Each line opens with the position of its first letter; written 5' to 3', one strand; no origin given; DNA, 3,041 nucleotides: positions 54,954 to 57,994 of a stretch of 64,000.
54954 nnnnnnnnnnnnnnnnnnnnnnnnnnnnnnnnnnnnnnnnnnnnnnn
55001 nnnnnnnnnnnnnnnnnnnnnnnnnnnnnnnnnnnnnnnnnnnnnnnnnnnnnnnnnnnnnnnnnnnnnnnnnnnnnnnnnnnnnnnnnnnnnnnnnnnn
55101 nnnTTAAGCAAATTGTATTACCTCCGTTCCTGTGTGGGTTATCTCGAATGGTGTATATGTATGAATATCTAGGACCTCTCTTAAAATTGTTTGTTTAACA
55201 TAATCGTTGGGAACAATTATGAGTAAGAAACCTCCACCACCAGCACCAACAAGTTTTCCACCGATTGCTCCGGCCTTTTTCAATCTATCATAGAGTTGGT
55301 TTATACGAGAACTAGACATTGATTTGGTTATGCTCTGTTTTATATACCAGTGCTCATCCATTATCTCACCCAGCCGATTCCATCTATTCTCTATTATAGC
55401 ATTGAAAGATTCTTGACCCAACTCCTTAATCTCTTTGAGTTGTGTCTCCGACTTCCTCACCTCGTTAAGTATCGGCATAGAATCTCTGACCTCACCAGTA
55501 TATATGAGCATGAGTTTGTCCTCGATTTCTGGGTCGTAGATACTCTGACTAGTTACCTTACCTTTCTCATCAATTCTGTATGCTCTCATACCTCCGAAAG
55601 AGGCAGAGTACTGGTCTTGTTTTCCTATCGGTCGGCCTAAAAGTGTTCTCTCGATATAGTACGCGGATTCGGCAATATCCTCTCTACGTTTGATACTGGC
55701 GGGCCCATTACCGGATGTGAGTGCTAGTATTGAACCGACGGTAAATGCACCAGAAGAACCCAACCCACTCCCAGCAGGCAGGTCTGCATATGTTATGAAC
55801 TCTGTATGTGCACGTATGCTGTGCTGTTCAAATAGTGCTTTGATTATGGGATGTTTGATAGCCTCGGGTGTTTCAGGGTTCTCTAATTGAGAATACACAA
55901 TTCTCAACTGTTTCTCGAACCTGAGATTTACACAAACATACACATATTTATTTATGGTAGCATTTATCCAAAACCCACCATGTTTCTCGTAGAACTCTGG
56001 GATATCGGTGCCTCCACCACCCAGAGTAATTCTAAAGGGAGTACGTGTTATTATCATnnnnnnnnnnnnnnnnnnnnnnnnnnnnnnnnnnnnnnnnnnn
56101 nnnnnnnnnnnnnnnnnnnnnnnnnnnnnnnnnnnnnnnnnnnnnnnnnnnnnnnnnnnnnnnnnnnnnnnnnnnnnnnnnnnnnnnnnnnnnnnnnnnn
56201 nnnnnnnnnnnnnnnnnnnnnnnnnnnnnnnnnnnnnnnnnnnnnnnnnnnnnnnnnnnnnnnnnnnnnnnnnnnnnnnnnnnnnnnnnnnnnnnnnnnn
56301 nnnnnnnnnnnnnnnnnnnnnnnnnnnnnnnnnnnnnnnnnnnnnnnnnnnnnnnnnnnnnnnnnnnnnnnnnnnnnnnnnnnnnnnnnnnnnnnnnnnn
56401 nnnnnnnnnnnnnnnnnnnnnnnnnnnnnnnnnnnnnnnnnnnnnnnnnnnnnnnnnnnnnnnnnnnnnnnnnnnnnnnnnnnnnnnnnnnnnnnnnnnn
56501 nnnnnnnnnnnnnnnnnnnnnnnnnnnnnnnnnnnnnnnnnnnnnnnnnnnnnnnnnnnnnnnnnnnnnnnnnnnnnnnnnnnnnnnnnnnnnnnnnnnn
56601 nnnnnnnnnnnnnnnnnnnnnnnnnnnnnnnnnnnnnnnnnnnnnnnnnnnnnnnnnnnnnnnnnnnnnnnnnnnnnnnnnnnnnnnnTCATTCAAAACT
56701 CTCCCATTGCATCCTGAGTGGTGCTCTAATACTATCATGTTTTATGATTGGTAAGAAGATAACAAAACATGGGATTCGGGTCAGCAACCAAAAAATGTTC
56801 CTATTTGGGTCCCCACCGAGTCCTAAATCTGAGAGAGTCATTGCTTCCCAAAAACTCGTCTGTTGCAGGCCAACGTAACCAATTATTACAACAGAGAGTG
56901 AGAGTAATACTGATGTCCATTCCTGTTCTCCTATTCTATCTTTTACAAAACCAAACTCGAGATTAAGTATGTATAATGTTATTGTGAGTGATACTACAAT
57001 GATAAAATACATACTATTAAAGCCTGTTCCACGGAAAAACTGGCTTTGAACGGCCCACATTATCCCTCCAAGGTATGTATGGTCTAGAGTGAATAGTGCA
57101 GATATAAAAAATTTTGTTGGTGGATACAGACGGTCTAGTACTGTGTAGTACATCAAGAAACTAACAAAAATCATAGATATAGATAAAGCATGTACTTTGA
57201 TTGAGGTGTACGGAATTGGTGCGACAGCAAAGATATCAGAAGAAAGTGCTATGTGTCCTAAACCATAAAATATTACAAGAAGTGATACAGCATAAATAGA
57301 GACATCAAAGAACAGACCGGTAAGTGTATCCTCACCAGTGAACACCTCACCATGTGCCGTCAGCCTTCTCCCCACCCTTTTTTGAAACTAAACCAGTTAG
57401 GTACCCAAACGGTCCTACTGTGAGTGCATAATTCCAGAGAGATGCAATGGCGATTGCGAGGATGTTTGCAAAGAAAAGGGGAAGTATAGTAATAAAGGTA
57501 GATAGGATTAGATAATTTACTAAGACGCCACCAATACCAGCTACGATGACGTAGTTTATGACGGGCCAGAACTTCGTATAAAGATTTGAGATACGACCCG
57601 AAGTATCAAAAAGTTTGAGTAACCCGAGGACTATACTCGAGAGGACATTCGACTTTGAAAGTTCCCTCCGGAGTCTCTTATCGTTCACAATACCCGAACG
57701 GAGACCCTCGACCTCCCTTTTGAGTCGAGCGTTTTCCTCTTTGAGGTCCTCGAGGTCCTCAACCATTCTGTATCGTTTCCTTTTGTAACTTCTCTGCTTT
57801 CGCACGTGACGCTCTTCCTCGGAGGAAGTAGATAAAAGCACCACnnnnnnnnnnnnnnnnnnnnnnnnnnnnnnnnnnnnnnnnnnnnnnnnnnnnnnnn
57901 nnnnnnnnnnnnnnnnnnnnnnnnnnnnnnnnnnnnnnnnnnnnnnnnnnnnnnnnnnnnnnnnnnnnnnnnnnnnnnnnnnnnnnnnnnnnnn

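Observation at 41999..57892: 16-kb glycan island lacking the promoter motif and encoding a complete sedoheptulose-7-P to NDP-heptose route with a DUSP-type phosphatase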

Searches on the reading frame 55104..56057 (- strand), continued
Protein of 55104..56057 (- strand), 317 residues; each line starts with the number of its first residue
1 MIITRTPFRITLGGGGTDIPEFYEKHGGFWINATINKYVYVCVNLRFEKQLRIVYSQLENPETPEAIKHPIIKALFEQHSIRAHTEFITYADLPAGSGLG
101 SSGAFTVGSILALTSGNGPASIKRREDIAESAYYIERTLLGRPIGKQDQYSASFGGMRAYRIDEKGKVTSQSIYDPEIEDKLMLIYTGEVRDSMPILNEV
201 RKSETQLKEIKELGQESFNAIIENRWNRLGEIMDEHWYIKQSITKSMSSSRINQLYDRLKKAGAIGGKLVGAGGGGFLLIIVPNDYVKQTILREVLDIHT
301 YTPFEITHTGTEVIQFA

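Call 42: search_protein_families(library=pfam, proteins=[L094:6258-7028:+, L094:7041-7757:+, L094:10624-11622:+, L094:11610-12701:+, L094:12698-13213:+, L094:13219-13857:+, L094:13851-14552:+, L094:14677-15267:+, L094:16341-17141:+, L094:17084-18001:+], max_evalue=0.01)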
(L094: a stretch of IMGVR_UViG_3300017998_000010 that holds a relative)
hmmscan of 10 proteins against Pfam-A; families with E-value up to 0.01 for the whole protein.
L094:6258-7028:+ (256 aa): 2 families
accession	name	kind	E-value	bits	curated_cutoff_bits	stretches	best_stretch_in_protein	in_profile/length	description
PF00132.30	Hexapep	-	2.5e-07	30.6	27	1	153-186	3-36/36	Bacterial transferase hexapeptide (six repeats)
PF14602.12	Hexapep_2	-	2.6e-06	27.5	27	1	152-186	2-34/34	Hexapeptide repeat of succinyl-transferase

L094:7041-7757:+ (238 aa): 1 family
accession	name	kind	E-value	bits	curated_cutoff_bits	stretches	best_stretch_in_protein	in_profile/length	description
PF13578.12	Methyltransf_24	-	1.1e-20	74.8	26.3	1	76-198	1-105/105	Methyltransferase domain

L094:10624-11622:+ (332 aa): 3 families
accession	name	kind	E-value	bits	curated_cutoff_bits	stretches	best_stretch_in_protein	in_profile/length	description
PF00535.33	Glycos_transf_2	-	3.9e-13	50.1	23.3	1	7-121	1-114/168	Glycosyl transferase family 2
PF13632.12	Glyco_trans_2_3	-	0.0007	19.9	27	1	158-277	77-192/198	Glycosyl transferase family group 2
PF10111.15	Glyco_tranf_2_2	-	0.00073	19.5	27.3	0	153-190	163-202/276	Glycosyltransferase like family 2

L094:11610-12701:+ (363 aa): 2 families
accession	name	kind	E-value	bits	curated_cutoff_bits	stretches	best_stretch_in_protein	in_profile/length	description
PF02350.25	Epimerase_2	-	2e-94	316.7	30.6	1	30-356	4-345/347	UDP-N-acetylglucosamine 2-epimerase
PF04007.18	DUF354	-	0.0093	15.5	22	0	181-300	174-284/349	Protein of unknown function (DUF354)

L094:12698-13213:+ (171 aa): 0 families

L094:13219-13857:+ (212 aa): 6 families
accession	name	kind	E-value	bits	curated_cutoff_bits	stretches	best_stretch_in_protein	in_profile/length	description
PF13847.12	Methyltransf_31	-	4.7e-07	30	27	1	22-125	4-104/145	Methyltransferase domain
PF13489.12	Methyltransf_23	-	9.7e-07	29.1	27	1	7-128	7-115/164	Methyltransferase domain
PF08241.18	Methyltransf_11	-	3.5e-06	28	21.2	1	26-119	1-84/95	Methyltransferase domain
PF08242.18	Methyltransf_12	-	3.1e-05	25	30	1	26-118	1-88/98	Methyltransferase domain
PF13649.12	Methyltransf_25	-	0.00012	23.1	27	1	25-117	1-88/97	Methyltransferase domain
PF01739.24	CheR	-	0.0033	17.3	27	0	75-129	116-173/195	CheR methyltransferase, SAM binding domain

L094:13851-14552:+ (233 aa): 7 families
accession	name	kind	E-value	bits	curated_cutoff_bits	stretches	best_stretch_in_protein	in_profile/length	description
PF08241.18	Methyltransf_11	-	1e-16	61.8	21.2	1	25-110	1-95/95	Methyltransferase domain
PF13649.12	Methyltransf_25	-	4.3e-11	43.8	27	1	24-105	1-96/97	Methyltransferase domain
PF13847.12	Methyltransf_31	-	1.1e-09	38.6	27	1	55-128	52-122/145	Methyltransferase domain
PF13489.12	Methyltransf_23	-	2e-08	34.6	27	1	11-163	13-156/164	Methyltransferase domain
PF01209.24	Ubie_methyltran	-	3.2e-07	30.4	20.1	1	56-110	97-151/233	ubiE/COQ5 methyltransferase family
PF05148.21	Methyltransf_8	-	3.2e-05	24.3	27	1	18-123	70-170/219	Hypothetical methyltransferase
PF08242.18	Methyltransf_12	-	0.0002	22.5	30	1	57-107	49-97/98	Methyltransferase domain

L094:14677-15267:+ (196 aa): 5 families
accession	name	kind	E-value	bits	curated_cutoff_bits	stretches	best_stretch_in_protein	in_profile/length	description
PF13847.12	Methyltransf_31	-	0.00016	21.8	27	1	67-114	4-52/145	Methyltransferase domain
PF02475.24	TRM5-TYW2_MTfase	-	0.00029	21.3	28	1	67-113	37-83/164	TRM5/TYW2 methyltransferase domain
PF13649.12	Methyltransf_25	-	0.00043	21.4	27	1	70-114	1-45/97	Methyltransferase domain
PF05050.19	Methyltransf_21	-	0.0081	16.7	22.7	0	132-164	115-150/173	Methyltransferase FkbM domain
PF06325.19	PrmA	-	0.0099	15.8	22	0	67-112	162-206/296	Ribosomal protein L11 methyltransferase (PrmA)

L094:16341-17141:+ (266 aa): 2 families
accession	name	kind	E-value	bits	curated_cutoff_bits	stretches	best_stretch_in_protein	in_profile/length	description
PF01041.23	DegT_DnrJ_EryC1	-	4.3e-70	237.2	19.8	1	8-214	26-235/360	DegT/DnrJ/EryC1/StrS aminotransferase family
PF00266.25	Aminotran_5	-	0.0092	15.4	21.5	0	3-138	40-186/371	Aminotransferase class-V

L094:17084-18001:+ (305 aa): 6 families
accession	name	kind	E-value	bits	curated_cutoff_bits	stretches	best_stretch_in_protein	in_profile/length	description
PF01370.27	Epimerase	-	1.9e-47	162.2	20.9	1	21-236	1-240/240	NAD dependent epimerase/dehydratase family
PF16363.11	GDP_Man_Dehyd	-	2.4e-36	126.3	27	1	22-295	1-329/332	GDP-mannose 4,6 dehydratase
PF04321.23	RmlD_sub_bind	-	8.7e-27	94.4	27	1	20-258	2-235/287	RmlD substrate binding domain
PF02719.21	Polysacc_synt_2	-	3.4e-11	43.3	20.2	1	57-252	62-245/293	Polysaccharide biosynthesis protein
PF01073.25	3Beta_HSD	-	7.1e-08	32.3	22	1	22-214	1-219/280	3-beta hydroxysteroid dehydrogenase/isomerase family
PF07993.18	NAD_binding_4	-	5.5e-07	29.4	20.1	1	143-186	175-217/258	Male sterility protein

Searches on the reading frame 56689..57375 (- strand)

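Call 5: search_protein_families(library=pfam, proteins=[window:56689-57375:-], max_evalue=0.01)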
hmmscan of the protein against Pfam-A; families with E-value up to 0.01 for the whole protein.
window:56689-57375:- (228 aa): 0 families

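Call 64: search_protein_families(library=pfam, proteins=[window:56689-57375:-], max_evalue=1)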
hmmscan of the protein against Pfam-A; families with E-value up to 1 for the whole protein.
window:56689-57375:- (228 aa): 1 family
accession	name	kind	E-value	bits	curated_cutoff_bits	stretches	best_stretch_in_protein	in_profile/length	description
PF03419.18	Peptidase_U4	-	0.75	9.5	28.4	1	60-152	56-145/284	Sporulation factor SpoIIGA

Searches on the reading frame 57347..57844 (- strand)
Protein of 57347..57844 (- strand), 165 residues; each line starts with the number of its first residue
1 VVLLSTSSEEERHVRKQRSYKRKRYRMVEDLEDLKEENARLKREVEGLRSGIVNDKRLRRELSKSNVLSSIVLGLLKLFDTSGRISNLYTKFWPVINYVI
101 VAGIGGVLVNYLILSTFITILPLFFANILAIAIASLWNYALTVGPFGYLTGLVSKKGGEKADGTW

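Call 5: search_protein_families(library=pfam, proteins=[window:57347-57844:-], max_evalue=0.01)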
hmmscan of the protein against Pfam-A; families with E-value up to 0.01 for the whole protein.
window:57347-57844:- (165 aa): 0 families

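Call 64: search_protein_families(library=pfam, proteins=[window:57347-57844:-], max_evalue=1)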
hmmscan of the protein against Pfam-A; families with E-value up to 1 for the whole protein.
window:57347-57844:- (165 aa): 8 families
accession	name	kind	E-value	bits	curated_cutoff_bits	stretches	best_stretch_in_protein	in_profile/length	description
PF16955.11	OFeT_1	-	0.012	15.8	26.9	1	67-162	6-102/207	Ferrous iron uptake permease, iron-lead transporter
PF15908.10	HMMR_C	-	0.015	16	28.6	1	31-65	90-124/157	Hyaluronan mediated motility receptor C-terminal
PF04138.20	GtrA_DPMS_TM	-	0.016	15.8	26.1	1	101-141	4-46/117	GtrA/DPMS, transmembrane domain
PF02183.23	HALZ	-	0.025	15.2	28.1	1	30-50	20-40/43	Homeobox associated leucine zipper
PF04977.20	DivIC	-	0.1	12.9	28.9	1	15-50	17-52/80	Septum formation initiator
PF09730.14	BicD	-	0.1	11.2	27.9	1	17-66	85-134/718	Microtubule-associated protein Bicaudal-D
PF05103.18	DivIVA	-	0.11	13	28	1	27-67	30-70/131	DivIVA protein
PF12443.13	AKNA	-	0.22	12.6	28.1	1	5-56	29-80/99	AT-hook-containing transcription factor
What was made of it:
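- Checked: 'GtrA-like' rests on one sub-threshold hit for 57347-57844 (E 0.016, 15.8 bits; call 64).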
